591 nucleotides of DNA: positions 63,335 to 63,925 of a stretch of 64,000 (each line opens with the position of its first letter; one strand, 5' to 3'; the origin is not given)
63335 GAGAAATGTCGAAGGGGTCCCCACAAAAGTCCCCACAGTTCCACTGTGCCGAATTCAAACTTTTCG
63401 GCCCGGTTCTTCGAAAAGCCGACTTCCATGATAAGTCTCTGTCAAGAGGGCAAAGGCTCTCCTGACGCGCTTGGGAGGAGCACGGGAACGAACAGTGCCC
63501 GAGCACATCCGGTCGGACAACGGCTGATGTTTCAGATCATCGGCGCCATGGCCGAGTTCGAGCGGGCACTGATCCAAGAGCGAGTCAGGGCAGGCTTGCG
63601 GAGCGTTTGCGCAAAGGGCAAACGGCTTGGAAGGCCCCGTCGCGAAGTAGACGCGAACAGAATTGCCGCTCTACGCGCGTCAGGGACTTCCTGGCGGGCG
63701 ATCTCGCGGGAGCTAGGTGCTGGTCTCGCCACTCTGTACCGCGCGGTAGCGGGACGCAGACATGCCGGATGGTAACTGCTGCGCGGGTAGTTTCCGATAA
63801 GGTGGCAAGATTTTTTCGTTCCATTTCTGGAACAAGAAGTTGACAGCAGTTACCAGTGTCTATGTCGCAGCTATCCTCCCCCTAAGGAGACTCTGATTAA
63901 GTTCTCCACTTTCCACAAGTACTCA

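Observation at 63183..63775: Truncated tRNA-Met(CAT) 5' half next to a truncated serine recombinase: relic of an integrative element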

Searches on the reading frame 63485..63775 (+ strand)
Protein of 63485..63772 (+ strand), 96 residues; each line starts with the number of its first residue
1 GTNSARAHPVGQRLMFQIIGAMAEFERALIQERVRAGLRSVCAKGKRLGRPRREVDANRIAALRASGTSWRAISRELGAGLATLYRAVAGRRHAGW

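Call 14: find_homologous_proteins(query=window:63485-63772:+)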
Query window:63485-63772:+ (96 aa): 895 proteins with E <= 0.001 among 971 candidates; the best 120 are listed.
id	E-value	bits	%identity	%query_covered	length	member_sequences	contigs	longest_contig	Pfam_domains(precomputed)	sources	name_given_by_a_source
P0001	5.4e-53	194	100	100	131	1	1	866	PF00239.27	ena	-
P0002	2.6e-32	128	79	90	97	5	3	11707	PF00239.27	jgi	jgi:DNA invertase Pin-like site-specific DNA recombinase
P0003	7.4e-32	127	72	94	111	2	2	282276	PF00239.27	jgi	jgi:DNA invertase Pin-like site-specific DNA recombinase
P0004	1.7e-31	126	76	91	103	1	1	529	PF00239.27,PF02796.22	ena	-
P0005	2.1e-31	125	78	84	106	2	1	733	PF00239.27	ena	-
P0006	2.5e-31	125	77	91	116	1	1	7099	PF00239.27,PF02796.22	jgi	jgi:DNA invertase Pin-like site-specific DNA recombinase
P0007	3.1e-31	125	79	91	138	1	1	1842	PF00239.27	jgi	jgi:DNA invertase Pin-like site-specific DNA recombinase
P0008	6.8e-31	124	77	90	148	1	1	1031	PF00239.27,PF02796.22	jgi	jgi:DNA invertase Pin-like site-specific DNA recombinase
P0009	7.4e-31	124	84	77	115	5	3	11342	PF00239.27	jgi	jgi:DNA invertase Pin-like site-specific DNA recombinase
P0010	7.8e-31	124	78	89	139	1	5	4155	PF00239.27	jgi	jgi:DNA invertase Pin-like site-specific DNA recombinase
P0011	8.0e-31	124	79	88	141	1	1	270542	PF00239.27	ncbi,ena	-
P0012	9.5e-31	123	74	90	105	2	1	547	PF00239.27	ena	-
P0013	1.9e-30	122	78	90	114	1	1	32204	PF00239.27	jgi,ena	jgi:DNA invertase Pin-like site-specific DNA recombinase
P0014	1.9e-30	122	78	86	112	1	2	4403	PF00239.27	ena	-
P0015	2.4e-30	122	76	89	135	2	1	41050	PF00239.27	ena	-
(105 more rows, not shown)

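Call 15: find_encoding_contigs(protein=window:63527-63775:+, flank=10000, max_places=10)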
Protein window:63527-63775:+ (82 aa): no gene with exactly this product is on record in the collection.

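Call 17: find_encoding_contigs(protein=P0001, flank=10000, max_places=10)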
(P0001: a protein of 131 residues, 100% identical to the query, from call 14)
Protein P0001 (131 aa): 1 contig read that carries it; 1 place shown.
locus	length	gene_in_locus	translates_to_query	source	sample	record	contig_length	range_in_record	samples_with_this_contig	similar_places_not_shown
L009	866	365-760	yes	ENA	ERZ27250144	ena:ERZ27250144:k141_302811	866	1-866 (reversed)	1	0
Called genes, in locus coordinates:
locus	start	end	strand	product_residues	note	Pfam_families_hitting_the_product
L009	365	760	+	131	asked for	PF00239:Resolvase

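Call 18: find_encoding_contigs(protein=P0011, flank=10000, max_places=4)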
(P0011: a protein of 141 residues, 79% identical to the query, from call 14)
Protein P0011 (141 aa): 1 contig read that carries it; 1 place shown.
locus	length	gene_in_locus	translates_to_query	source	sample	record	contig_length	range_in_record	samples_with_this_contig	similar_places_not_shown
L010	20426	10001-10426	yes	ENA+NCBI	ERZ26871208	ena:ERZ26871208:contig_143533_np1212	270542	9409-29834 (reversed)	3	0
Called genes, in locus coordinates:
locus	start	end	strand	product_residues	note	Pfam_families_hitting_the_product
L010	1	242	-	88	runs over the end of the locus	PF12728:HTH_17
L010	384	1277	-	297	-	PF01695:IstB_IS21, PF00308:Bac_DnaA, PF00004:AAA (weak)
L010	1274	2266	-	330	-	-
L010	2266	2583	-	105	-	-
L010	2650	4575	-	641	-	-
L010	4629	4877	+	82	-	-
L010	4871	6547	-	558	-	-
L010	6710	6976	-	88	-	PF12728:HTH_17 (weak)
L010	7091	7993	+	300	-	-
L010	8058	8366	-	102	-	-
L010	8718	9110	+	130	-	-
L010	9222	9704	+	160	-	-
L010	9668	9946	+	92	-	PF00239:Resolvase (weak)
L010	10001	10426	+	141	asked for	PF00239:Resolvase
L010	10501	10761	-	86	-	-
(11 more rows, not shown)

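Call 19: find_encoding_contigs(protein=P0003, flank=10000, max_places=4)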
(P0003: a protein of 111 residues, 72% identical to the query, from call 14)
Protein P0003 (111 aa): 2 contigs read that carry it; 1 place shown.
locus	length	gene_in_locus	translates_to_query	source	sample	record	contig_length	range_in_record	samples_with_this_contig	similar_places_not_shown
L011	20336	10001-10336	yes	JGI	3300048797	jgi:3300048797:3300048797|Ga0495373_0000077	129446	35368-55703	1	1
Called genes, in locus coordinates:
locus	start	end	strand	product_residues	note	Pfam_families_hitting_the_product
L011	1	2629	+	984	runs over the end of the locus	PF13424:TPR_12, PF13424:TPR_12, PF13374:TPR_10 (weak), PF13432:TPR_16 (weak), PF13424:TPR_12, PF17874:TPR_MalT, PF13424:TPR_12, PF12770:CHAT, +14 more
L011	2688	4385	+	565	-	PF13517:FG-GAP_3 (faint), PF14312:FG-GAP_2 (faint), PF01839:FG-GAP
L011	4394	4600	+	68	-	-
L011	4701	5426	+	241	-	-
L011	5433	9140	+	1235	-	PF13415:Beta-prop_FBX42, PF13854:Kelch_HCF, PF24681:Kelch_KLHDC2_KLHL20_DRC7, PF24981:Beta-prop_ATRN-LZTR1, PF01344:Kelch_1 (weak), PF13415:Beta-prop_FBX42, PF24681:Kelch_KLHDC2_KLHL20_DRC7, PF16640:Big_3_5, +1 more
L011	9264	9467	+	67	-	-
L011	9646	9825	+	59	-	-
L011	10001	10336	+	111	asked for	PF00239:Resolvase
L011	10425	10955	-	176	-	PF01613:Flavin_Reduct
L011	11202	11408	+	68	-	PF25183:OMP_b-brl_4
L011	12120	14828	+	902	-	PF01738:DLH, PF02129:Peptidase_S15 (weak), PF20434:BD-FAE, PF00326:Peptidase_S9, PF12697:Abhydrolase_6 (weak), PF11306:DUF3108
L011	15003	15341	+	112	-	PF04362:Iron_traffic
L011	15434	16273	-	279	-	PF23023:Anti-Pycsar_Apyc1 (weak), PF00753:Lactamase_B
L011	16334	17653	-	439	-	PF13535:ATP-grasp_4, PF18603:LAL_C2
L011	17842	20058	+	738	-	PF02225:PA (weak), PF04389:Peptidase_M28, PF04253:TFR_dimer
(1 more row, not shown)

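Call 57: find_related_loci(query=window:63485-63772:+, collection=genome_contigs, flank=10000)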
Query window:63485-63772:+ (96 aa) in genome_contigs; peptide patterns used: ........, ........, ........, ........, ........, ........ (x = any residue, [..] = any of these).
600 stretches matched a pattern (row limit reached: there are more); 85 encode a relative of the query (tblastn E <= 1e-3); the best 80 are kept; 79 distinct loci.
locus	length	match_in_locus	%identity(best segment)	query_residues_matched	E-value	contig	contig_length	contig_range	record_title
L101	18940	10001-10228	86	14-89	1e-36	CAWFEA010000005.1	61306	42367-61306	MAG: uncultured Acidobacteriota bacterium isolate MFD05580.bin.2.70 genome assembly, contig: contig_16566, whole genome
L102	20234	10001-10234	72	9-87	7e-32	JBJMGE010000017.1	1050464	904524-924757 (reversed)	MAG: Terriglobales bacterium isolate H1_18_all_fractions_metab_conc_57_55_29 k255_7803536, whole genome shotgun sequence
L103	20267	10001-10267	66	2-91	8e-32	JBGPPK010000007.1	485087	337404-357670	MAG: Terriglobia bacterium isolate OBJ2_061818_050_16 k141_3904306_length_485087_cov_36.4872, whole genome shotgun seque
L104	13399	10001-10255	65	3-88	3e-30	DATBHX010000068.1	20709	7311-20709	MAG TPA_asm: Candidatus Angelobacter sp. isolate SMAG_U3879 k141_865620, whole genome shotgun sequence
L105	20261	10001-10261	68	3-90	5e-30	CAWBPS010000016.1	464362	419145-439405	MAG: Terriglobia bacterium isolate MFD08700.bin.1.44 genome assembly, contig: contig_2692, whole genome shotgun sequence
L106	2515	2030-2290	69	3-90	1e-29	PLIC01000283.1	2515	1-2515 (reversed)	MAG: Acidobacteriaceae bacterium isolate bog_202 73.20110800_S1M.27_contig_56259, whole genome shotgun sequence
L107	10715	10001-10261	68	3-90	3e-29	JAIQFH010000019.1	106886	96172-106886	MAG: Terriglobia bacterium isolate SRVP_4 SR-VP_26_10_2019_C_20cm_scaffold_379, whole genome shotgun sequence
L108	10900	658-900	73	9-90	2e-29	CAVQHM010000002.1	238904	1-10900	MAG: uncultured Acidobacteriaceae bacterium isolate MFD00991.bin.1.91 genome assembly, contig: contig_14814, whole genom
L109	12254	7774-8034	65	3-90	2e-28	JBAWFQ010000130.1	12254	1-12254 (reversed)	MAG: Terriglobales bacterium isolate MFD04494_ilm_asm_bin13 k127_10030, whole genome shotgun sequence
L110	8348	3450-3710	67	3-90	2e-28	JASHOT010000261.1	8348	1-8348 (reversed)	MAG: Candidatus Sulfotelmatobacter sp. isolate JOPF030 JOPF_N10C_contig_135281, whole genome shotgun sequence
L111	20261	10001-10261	67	3-90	3e-28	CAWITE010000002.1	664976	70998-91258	MAG: uncultured Acidobacteriota bacterium isolate MFD09222.bin.1.71 genome assembly, contig: contig_1333, whole genome s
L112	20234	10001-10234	65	9-87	5e-28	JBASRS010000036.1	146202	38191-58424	MAG: Terriglobales bacterium isolate MFD13510_ilm_asm_bin1 k127_8326, whole genome shotgun sequence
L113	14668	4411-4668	64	2-88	8e-28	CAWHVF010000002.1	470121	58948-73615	MAG: uncultured Acidobacteriota bacterium isolate MFD04492.bin.2.129 genome assembly, contig: contig_14628, whole genome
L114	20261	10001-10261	65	3-90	1e-27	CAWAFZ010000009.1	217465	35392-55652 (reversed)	MAG: uncultured Acidobacteriaceae bacterium isolate MFD02579.bin.3.105 genome assembly, contig: contig_2014, whole genom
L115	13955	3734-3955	69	13-86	2e-27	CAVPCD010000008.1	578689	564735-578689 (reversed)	MAG: uncultured Acidobacteriota bacterium isolate MFD10064.bin.1.147 genome assembly, contig: contig_15588, whole genome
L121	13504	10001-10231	65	13-89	5e-26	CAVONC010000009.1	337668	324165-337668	MAG: uncultured Acidobacteriaceae bacterium isolate MFD00008.bin.1.221 genome assembly, contig: contig_28744, whole geno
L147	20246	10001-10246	55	2-84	6e-22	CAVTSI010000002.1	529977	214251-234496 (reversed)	MAG: uncultured Acidobacteriaceae bacterium isolate MFD05377.bin.2.5 genome assembly, contig: contig_13592, whole genome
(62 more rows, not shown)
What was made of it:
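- On Small serine recombinase (resolvase/invertase): The fragment is 72-86% identical to relatives (calls 14, 57).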

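Call 68: search_protein_families(library=pfam, proteins=[L115:1263-2411:-, L115:3569-3997:+, L115:5508-6224:-, L115:6182-6538:-, L115:4149-4604:-, L115:2521-3243:-, L121:4387-5643:-], max_evalue=0.01)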
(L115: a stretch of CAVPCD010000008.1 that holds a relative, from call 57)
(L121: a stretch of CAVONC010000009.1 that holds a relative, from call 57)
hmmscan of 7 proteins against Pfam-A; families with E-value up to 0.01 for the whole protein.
L115:1263-2411:- (382 aa): 1 family
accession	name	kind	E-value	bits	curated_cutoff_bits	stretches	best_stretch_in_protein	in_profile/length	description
PF00589.27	Phage_integrase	-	2e-19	70.4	27.1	1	193-340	6-171/172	Phage integrase family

L115:3569-3997:+ (142 aa): 4 families
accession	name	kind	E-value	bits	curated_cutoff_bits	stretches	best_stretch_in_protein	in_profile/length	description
PF00239.26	Resolvase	-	3.3e-25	89.3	23.3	1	2-89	57-144/145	Resolvase, N terminal domain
PF19889.5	DUF6362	-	0.0017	19.1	31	1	100-131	60-91/98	Domain of unknown function (DUF6362)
PF13936.12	HTH_38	-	0.0079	16.4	27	0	102-129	12-39/44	Helix-turn-helix domain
PF13384.12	HTH_23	-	0.0094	16.2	24.6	0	102-128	9-35/50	Homeodomain-like domain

L115:5508-6224:- (238 aa): 0 families

L115:6182-6538:- (118 aa): 0 families

L115:4149-4604:- (151 aa): 2 families
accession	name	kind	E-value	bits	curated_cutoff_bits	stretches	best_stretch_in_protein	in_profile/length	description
PF08241.18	Methyltransf_11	-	9.7e-09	36.2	21.2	1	17-61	48-89/95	Methyltransferase domain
PF13649.12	Methyltransf_25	-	9.2e-05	23.5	27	1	17-60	52-94/97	Methyltransferase domain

L115:2521-3243:- (240 aa): 0 families

L121:4387-5643:- (418 aa): 7 families
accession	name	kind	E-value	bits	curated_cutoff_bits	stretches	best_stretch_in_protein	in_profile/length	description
PF00589.27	Phage_integrase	-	6.6e-19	68.8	27.1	1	174-360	3-168/172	Phage integrase family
PF14659.12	Phage_int_SAM_3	-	5.4e-11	43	22.6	1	62-119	1-57/58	Phage integrase, N-terminal SAM-like domain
PF22022.2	Phage_int_M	-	3e-09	37.4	27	1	63-157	1-93/96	Phage integrase central domain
PF13102.12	Phage_int_SAM_5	-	6.6e-07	30.1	22.3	1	63-154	2-95/98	Phage integrase SAM-like domain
PF13495.12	Phage_int_SAM_4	-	5.1e-05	24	27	1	70-145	5-80/85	Phage integrase, N-terminal SAM-like domain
PF12834.13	Phage_int_SAM_2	-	0.00041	21.3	22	0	99-143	41-85/91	Phage integrase, N-terminal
PF02899.23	Phage_int_SAM_1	-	0.00076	20.2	22.3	1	81-146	16-82/83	Phage integrase, N-terminal SAM-like domain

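Call 75: search_protein_families(library=ncbifam, proteins=[window:63485-63772:+], max_evalue=5)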
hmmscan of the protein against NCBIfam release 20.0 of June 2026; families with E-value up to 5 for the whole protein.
window:63485-63772:+ (96 aa): 5 families
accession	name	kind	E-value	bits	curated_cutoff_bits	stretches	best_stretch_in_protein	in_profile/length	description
NF009949.0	PRK13413.1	equivalog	0.00045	20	272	1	19-78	116-183/203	master DNA invertase Mpi family serine-type recombinase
NF041201.1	recomb_XisF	equivalog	0.00059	18.9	375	1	10-46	105-141/465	fdxN element excision recombinase XisF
NF049883.1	resolv_YneB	equivalog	0.064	12.7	175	1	14-92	115-204/211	YneB family resolvase-like protein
NF007670.0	PRK10344.1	equivalog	0.14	12.2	150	1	57-89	11-43/92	DNA-binding transcriptional regulator SfsB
NF047343.1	SCCmet_CcrB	equivalog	0.2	10.2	900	1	12-45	122-155/542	cassette chromosome recombinase CcrB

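Call 87: search_protein_families(library=pfam, proteins=[L107:9352-9564:+, L107:9638-10279:+, L147:9736-10002:+, L107:8250-9041:+], max_evalue=0.01)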
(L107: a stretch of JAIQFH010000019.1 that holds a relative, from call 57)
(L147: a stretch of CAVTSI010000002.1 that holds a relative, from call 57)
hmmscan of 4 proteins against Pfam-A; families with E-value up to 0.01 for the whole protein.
L107:9352-9564:+ (70 aa): 3 families
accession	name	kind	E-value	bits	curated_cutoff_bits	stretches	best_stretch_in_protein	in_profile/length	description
PF13411.12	MerR_1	-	1.2e-06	29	21.6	1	4-60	2-54/69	MerR HTH family regulatory protein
PF12728.13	HTH_17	-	3e-05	24.6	27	1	3-31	2-30/51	Helix-turn-helix domain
PF00376.29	MerR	-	0.0021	18.3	28.2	1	4-37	1-34/38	MerR family regulatory protein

L107:9638-10279:+ (213 aa): 3 families
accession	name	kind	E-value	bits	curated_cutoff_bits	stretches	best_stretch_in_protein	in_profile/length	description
PF00239.26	Resolvase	-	1.5e-48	165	23.3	1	21-164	1-144/145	Resolvase, N terminal domain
PF19889.5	DUF6362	-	0.0021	18.8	31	1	174-205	59-90/98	Domain of unknown function (DUF6362)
PF13384.12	HTH_23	-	0.0072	16.6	24.6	1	177-206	9-38/50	Homeodomain-like domain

L147:9736-10002:+ (88 aa): 2 families
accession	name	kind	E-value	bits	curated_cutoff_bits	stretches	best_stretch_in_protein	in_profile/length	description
PF13495.12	Phage_int_SAM_4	-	0.0045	17.8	27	0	57-87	3-33/85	Phage integrase, N-terminal SAM-like domain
PF24910.1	Ig_SIBA-E_3rd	-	0.0058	17.4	27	1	48-83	4-38/86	Integrin beta-like protein A-E, third Ig-like domain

L107:8250-9041:+ (263 aa): 5 families
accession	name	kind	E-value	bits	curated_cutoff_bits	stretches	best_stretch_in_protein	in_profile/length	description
PF00106.31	adh_short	-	5.2e-15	55.9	26.6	1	10-198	3-190/195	short chain dehydrogenase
PF13561.12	adh_short_C2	-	1.5e-10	41.5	27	1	14-205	1-192/236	Enoyl-(Acyl carrier protein) reductase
PF08659.16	KR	-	8.6e-06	26.2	22.6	1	9-137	2-140/180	KR domain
PF13460.12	NAD_binding_10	-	0.00017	22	27.2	1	18-137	5-102/184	NAD(P)H-binding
PF01370.27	Epimerase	-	0.00032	20.6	20.9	1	10-169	1-152/240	NAD dependent epimerase/dehydratase family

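Call 103: find_encoding_contigs(protein=P0009, flank=10000, max_places=4)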
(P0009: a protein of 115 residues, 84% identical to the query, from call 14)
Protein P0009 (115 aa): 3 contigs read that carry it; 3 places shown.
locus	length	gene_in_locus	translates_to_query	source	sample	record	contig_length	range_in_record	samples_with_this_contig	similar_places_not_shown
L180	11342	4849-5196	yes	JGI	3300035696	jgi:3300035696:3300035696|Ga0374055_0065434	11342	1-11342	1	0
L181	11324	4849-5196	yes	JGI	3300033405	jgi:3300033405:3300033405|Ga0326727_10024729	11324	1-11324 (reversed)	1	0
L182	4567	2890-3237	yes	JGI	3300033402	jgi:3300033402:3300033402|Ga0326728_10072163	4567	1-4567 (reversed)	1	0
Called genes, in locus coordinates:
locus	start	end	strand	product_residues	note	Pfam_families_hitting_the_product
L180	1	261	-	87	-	?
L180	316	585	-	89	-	-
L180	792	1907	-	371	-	PF20208:ARPP-1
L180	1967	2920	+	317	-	PF04545:Sigma70_r4 (weak)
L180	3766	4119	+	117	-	PF14870:PSII_BNR (weak)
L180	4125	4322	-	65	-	-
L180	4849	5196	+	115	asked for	PF00239:Resolvase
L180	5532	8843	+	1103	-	PF16640:Big_3_5, PF01839:FG-GAP (weak), PF13517:FG-GAP_3, PF01839:FG-GAP, PF13517:FG-GAP_3, PF01839:FG-GAP (weak), PF16640:Big_3_5, PF18676:MBG_2, +1 more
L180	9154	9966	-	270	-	-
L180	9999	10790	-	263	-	PF13391:HNH_2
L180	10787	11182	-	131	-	-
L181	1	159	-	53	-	?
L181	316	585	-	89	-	-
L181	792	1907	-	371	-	PF20208:ARPP-1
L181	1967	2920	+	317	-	PF04545:Sigma70_r4 (weak)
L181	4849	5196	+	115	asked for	PF00239:Resolvase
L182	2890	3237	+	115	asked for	PF00239:Resolvase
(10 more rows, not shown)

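Call 104: find_encoding_contigs(protein=P0002, flank=10000, max_places=4)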
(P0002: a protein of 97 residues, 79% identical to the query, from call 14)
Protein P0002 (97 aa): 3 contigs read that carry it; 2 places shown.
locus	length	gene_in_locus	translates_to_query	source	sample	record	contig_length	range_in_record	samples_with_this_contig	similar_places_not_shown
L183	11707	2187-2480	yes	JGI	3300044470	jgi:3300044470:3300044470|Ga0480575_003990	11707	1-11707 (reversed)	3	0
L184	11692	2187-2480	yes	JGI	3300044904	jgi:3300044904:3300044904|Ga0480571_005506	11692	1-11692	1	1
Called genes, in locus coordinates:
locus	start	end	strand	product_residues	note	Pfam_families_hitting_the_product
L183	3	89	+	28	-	?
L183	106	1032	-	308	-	PF08357:SEFIR, PF13676:TIR_2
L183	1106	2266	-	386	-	-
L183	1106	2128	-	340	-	-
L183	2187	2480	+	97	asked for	PF00239:Resolvase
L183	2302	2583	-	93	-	-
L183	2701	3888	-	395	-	PF00753:Lactamase_B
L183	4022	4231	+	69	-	-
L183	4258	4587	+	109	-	-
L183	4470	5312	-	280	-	PF01177:Asp_Glu_race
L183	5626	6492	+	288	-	PF09339:HTH_IclR, PF01614:IclR_C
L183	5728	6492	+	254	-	PF09339:HTH_IclR, PF25213:HVO_A0261_N (faint), PF01614:IclR_C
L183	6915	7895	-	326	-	PF05598:DUF772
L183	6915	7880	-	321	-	PF05598:DUF772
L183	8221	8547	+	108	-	PF02627:CMD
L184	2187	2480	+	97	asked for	PF00239:Resolvase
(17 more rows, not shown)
